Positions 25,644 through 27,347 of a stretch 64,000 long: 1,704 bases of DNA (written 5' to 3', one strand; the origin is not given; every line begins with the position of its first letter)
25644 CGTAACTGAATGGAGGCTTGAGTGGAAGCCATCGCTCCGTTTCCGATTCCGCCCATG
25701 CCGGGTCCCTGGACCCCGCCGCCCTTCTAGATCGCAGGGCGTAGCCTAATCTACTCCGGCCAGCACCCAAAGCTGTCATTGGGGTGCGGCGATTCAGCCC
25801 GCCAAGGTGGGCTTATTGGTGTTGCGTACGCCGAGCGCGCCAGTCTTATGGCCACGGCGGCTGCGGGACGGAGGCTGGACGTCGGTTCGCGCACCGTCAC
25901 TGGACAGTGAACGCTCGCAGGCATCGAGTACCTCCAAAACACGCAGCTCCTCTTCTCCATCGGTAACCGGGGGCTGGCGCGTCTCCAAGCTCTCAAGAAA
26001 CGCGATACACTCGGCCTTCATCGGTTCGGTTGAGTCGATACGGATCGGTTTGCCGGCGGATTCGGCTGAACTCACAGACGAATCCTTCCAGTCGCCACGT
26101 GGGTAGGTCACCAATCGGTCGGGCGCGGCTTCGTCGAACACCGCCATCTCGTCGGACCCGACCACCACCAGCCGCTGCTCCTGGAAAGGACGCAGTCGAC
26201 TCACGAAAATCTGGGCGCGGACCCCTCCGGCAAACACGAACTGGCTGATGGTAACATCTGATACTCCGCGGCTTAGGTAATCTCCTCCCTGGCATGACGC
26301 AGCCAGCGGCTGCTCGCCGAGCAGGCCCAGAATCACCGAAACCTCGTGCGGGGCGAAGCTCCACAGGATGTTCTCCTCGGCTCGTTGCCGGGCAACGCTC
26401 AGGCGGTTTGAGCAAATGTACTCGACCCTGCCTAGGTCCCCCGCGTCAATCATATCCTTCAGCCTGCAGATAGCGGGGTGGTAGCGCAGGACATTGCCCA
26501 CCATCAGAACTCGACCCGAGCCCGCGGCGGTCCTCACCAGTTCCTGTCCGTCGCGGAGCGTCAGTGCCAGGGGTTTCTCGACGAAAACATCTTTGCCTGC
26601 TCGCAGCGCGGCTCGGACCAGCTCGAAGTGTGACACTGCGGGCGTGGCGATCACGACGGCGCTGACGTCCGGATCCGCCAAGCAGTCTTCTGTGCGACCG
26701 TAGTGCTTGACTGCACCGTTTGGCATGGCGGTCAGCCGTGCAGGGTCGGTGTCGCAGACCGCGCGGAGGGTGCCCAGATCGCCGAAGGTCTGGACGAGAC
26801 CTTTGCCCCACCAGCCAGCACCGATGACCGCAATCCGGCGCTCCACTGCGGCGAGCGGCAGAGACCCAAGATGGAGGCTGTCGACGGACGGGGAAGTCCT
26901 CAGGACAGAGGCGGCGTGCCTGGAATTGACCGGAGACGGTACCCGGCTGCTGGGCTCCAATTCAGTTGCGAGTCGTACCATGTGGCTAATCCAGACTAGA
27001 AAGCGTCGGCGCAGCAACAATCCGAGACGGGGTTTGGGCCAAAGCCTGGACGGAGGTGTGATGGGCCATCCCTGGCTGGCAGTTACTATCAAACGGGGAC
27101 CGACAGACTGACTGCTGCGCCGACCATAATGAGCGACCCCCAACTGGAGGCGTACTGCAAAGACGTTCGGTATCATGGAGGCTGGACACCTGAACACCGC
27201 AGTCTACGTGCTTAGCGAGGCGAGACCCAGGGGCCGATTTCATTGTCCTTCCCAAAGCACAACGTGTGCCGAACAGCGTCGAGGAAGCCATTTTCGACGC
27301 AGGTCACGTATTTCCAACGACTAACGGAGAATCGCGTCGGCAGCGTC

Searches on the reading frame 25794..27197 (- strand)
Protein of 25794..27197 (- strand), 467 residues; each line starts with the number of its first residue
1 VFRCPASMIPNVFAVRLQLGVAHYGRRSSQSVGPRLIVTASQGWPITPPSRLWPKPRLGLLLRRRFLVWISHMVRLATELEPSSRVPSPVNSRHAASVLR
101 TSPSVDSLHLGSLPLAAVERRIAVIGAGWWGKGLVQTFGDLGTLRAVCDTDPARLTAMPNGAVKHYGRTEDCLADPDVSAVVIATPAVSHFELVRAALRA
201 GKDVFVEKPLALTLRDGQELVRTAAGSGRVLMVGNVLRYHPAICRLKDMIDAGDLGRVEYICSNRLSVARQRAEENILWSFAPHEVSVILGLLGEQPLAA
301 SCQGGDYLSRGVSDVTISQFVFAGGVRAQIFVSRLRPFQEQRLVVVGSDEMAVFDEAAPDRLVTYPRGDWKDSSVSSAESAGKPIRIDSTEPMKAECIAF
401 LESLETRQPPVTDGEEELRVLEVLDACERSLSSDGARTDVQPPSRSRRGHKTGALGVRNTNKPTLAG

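Call 49: search_protein_families(library=pfam, proteins=[window:25794-27197:-], max_evalue=0.00001)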
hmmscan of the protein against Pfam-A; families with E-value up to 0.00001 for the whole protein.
window:25794-27197:- (467 aa): 2 families
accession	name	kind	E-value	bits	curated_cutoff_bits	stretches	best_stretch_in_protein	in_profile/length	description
PF01408.29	GFO_IDH_MocA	-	4.6e-23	82.6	24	1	121-234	2-119/120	Oxidoreductase family, NAD-binding Rossmann fold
PF22725.1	GFO_IDH_MocA_C3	-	3e-10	40.6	27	1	245-351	3-122/124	GFO/IDH/MocA C-terminal domain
